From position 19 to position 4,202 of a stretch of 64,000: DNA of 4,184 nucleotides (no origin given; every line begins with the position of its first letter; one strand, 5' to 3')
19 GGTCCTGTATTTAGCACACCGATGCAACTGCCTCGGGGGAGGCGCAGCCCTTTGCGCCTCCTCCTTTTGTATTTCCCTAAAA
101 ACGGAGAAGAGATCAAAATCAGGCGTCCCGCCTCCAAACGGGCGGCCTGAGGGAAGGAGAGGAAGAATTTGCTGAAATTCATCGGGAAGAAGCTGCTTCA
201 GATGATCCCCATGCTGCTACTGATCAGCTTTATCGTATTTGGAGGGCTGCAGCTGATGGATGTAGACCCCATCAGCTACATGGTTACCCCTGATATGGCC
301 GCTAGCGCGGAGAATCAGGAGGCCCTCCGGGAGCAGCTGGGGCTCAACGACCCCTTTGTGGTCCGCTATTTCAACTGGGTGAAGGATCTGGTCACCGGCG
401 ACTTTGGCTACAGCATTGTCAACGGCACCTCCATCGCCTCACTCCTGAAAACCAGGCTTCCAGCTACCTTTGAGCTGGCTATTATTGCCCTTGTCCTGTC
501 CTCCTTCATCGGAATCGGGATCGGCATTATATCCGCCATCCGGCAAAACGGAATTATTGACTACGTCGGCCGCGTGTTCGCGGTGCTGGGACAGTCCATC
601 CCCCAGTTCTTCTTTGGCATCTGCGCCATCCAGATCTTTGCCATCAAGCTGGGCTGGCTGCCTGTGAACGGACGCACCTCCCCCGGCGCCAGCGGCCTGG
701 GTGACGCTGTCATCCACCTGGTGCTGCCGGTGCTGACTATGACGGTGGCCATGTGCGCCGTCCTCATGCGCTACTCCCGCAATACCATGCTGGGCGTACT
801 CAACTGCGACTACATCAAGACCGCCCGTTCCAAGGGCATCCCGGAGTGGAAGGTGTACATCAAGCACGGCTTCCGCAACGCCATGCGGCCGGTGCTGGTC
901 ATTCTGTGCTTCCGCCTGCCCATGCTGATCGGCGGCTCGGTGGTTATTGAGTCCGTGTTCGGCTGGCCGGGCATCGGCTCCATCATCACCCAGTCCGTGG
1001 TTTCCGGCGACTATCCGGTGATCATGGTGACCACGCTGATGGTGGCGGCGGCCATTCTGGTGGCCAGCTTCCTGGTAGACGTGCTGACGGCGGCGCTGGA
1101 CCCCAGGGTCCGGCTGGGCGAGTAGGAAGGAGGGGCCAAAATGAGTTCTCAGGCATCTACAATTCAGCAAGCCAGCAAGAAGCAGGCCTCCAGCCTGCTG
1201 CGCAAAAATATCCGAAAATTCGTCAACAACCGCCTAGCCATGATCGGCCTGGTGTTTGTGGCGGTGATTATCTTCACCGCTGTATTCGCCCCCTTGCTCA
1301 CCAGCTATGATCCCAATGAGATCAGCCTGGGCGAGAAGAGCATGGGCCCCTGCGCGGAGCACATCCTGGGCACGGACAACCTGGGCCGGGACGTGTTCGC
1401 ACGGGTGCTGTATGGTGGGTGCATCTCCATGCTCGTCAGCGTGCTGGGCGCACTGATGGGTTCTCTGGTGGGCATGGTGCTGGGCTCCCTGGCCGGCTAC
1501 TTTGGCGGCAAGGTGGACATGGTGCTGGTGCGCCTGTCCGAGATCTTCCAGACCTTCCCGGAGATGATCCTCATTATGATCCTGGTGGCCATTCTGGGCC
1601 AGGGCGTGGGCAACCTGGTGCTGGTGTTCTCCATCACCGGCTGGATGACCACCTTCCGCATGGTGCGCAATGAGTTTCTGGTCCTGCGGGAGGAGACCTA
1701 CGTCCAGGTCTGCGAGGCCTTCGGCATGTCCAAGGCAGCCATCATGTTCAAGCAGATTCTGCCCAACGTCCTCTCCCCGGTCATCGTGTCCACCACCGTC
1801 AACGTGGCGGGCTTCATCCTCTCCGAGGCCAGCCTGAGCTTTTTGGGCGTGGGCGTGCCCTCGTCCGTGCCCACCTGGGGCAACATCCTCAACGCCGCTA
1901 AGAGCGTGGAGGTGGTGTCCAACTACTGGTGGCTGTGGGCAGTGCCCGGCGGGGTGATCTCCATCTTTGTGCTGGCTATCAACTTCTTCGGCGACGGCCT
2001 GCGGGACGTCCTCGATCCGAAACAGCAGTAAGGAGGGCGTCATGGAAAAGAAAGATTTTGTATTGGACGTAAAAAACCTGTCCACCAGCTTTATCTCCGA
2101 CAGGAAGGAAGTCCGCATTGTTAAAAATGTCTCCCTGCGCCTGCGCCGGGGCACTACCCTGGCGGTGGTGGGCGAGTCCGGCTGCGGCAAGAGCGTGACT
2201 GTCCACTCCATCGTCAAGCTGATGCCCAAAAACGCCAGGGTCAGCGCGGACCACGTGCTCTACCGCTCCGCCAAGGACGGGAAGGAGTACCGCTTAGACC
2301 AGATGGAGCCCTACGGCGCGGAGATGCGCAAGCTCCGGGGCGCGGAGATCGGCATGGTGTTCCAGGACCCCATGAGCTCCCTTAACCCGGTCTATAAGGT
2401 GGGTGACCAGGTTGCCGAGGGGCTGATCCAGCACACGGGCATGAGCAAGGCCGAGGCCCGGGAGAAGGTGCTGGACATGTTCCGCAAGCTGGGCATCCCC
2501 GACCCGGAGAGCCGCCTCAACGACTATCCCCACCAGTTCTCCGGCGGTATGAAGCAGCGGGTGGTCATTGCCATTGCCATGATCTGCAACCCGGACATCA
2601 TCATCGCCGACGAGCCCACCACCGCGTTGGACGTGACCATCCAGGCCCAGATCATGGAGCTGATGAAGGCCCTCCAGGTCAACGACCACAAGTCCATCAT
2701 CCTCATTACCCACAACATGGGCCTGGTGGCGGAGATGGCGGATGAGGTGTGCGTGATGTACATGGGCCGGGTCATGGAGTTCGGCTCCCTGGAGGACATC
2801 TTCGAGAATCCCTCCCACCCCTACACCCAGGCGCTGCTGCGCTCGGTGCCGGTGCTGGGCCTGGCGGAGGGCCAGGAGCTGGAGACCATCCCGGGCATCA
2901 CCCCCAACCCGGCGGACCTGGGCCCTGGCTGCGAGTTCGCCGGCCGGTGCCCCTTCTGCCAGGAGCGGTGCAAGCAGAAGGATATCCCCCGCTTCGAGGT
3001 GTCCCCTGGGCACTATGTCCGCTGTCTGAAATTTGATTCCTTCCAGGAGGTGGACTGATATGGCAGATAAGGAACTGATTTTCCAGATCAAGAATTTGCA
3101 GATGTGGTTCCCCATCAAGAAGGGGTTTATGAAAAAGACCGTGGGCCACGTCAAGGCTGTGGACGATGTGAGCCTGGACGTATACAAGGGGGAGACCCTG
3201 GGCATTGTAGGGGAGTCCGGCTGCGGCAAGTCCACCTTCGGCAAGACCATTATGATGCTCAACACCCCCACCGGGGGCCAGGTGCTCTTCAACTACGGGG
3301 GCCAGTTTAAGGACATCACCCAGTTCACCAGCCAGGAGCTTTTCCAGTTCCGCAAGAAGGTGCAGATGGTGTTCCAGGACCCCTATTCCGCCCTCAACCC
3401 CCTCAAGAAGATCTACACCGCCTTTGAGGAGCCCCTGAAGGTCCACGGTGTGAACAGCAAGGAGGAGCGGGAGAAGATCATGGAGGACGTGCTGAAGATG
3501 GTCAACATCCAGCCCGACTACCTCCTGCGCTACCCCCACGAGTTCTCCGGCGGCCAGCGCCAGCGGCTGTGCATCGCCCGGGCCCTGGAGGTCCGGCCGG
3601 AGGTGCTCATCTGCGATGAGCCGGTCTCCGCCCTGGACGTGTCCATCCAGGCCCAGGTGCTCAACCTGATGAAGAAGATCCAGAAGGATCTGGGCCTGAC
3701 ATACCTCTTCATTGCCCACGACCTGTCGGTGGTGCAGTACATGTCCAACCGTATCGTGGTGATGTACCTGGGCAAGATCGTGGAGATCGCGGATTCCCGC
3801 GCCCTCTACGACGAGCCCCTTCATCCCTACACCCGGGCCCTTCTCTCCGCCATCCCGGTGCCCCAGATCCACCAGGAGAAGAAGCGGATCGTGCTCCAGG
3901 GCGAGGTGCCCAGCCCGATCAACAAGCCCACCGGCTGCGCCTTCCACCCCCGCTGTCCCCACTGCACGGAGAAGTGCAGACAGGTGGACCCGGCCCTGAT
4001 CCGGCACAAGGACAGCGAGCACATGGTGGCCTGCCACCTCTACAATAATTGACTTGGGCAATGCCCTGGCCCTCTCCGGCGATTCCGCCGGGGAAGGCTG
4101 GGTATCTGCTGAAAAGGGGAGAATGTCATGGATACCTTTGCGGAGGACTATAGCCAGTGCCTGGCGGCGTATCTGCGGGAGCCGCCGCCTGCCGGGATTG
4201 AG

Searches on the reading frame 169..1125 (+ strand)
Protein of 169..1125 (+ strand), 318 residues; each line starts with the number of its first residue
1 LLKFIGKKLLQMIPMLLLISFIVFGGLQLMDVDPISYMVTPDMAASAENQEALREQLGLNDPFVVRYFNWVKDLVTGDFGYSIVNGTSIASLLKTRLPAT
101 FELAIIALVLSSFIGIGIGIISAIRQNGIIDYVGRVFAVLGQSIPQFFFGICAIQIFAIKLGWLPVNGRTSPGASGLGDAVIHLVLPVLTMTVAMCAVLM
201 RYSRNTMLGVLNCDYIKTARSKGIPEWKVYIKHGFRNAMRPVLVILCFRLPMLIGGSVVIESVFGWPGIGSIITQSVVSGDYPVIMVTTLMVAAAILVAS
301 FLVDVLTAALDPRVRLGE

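Call 18: search_protein_families(library=pfam, proteins=[window:169-1125:+], max_evalue=0.001)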
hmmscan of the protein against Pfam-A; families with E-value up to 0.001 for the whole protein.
window:169-1125:+ (318 aa): 2 families
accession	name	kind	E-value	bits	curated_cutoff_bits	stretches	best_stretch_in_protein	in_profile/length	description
PF00528.27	BPD_transp_1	-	1.8e-37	129.3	26.4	1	115-315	1-183/184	Binding-protein-dependent transport system inner membrane component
PF19300.4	BPD_transp_1_N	-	7.2e-10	39.5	23.8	1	1-104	1-114/114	Binding-prot-dependent transport system membrane comp, N-term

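Call 72: find_encoding_contigs(protein=window:169-1125:+, flank=10000, max_places=1)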
Protein window:169-1125:+ (318 aa): 23 contigs read that carry it; 1 place shown.
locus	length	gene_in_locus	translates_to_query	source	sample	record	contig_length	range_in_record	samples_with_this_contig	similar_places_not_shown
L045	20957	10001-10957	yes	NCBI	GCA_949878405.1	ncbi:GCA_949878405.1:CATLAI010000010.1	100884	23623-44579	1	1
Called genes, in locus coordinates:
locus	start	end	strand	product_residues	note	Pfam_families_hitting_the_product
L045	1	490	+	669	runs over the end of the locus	PF12704:MacB_PCD, PF02687:FtsX (weak)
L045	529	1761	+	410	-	PF02687:FtsX (weak)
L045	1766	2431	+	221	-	PF02463:SMC_N (faint), PF00005:ABC_tran, PF13304:AAA_21 (faint)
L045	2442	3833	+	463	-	PF04389:Peptidase_M28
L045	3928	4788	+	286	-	PF01418:HTH_6, PF13580:SIS_2 (faint), PF01380:SIS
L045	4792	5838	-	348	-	PF14607:GxDLY, PF14606:Lipase_GDSL_3, PF13472:Lipase_GDSL_2 (weak)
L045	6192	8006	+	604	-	PF13859:BNR_3, PF02012:BNR (faint), PF13088:BNR_2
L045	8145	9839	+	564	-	PF00496:SBP_bac_5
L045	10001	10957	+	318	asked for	PF19300:BPD_transp_1_N, PF00528:BPD_transp_1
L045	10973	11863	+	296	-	PF12911:OppC_N, PF00528:BPD_transp_1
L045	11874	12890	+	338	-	PF00005:ABC_tran, PF13304:AAA_21 (weak), PF08352:oligo_HPY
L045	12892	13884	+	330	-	PF00005:ABC_tran, PF08352:oligo_HPY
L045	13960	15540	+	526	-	-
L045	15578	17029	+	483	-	-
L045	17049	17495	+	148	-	PF04074:DUF386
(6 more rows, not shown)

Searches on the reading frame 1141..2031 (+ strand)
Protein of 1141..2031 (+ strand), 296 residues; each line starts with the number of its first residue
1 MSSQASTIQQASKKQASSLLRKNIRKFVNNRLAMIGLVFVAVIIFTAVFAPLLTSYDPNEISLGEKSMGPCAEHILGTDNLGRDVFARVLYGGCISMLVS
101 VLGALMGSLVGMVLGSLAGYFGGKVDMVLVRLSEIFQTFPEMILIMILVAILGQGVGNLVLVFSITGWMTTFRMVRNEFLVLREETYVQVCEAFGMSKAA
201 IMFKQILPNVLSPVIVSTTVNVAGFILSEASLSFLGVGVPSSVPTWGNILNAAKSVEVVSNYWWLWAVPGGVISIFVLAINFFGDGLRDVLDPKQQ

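Call 18: search_protein_families(library=pfam, proteins=[window:1141-2031:+], max_evalue=0.001)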
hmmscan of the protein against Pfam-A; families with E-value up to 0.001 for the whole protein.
window:1141-2031:+ (296 aa): 2 families
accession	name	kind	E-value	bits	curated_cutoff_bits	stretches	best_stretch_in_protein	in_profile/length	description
PF00528.27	BPD_transp_1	-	7.9e-29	101.1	26.4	1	111-294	1-181/184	Binding-protein-dependent transport system inner membrane component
PF12911.12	OppC_N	-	6.5e-15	55.2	23.9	1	18-70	1-53/53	N-terminal TM domain of oligopeptide transport permease C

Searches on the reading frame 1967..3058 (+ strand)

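Call 18: search_protein_families(library=pfam, proteins=[window:1967-3058:+], max_evalue=0.001)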
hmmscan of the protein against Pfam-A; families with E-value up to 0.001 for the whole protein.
window:1967-3058:+ (363 aa): 4 families
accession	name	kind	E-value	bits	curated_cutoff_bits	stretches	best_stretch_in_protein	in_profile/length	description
PF00005.33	ABC_tran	-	3.3e-27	96.2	25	1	52-219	1-137/137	ABC transporter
PF08352.17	oligo_HPY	-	5.9e-21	75.1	27.1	1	270-335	1-65/65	Oligopeptide/dipeptide transporter, C-terminal region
PF13304.12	AAA_21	-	1e-05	26.2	27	1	179-254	226-303/304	AAA domain, putative AbiEii toxin, Type IV TA system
PF02463.25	SMC_N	-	0.00013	21.9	40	0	59-266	22-213/220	RecF/RecN/SMC N terminal domain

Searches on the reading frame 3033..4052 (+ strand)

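Call 18: search_protein_families(library=pfam, proteins=[window:3033-4052:+], max_evalue=0.001)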
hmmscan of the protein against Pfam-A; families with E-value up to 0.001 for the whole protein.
window:3033-4052:+ (339 aa): 4 families
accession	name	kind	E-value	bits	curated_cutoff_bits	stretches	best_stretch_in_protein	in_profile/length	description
PF00005.33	ABC_tran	-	5.6e-32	111.7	25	1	44-198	2-136/137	ABC transporter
PF08352.17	oligo_HPY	-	4.2e-20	72.3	27.1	1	250-315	1-65/65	Oligopeptide/dipeptide transporter, C-terminal region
PF13304.12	AAA_21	-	4e-05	24.3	27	0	161-218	228-288/304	AAA domain, putative AbiEii toxin, Type IV TA system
PF02463.25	SMC_N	-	5e-05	23.3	40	1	55-242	26-210/220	RecF/RecN/SMC N terminal domain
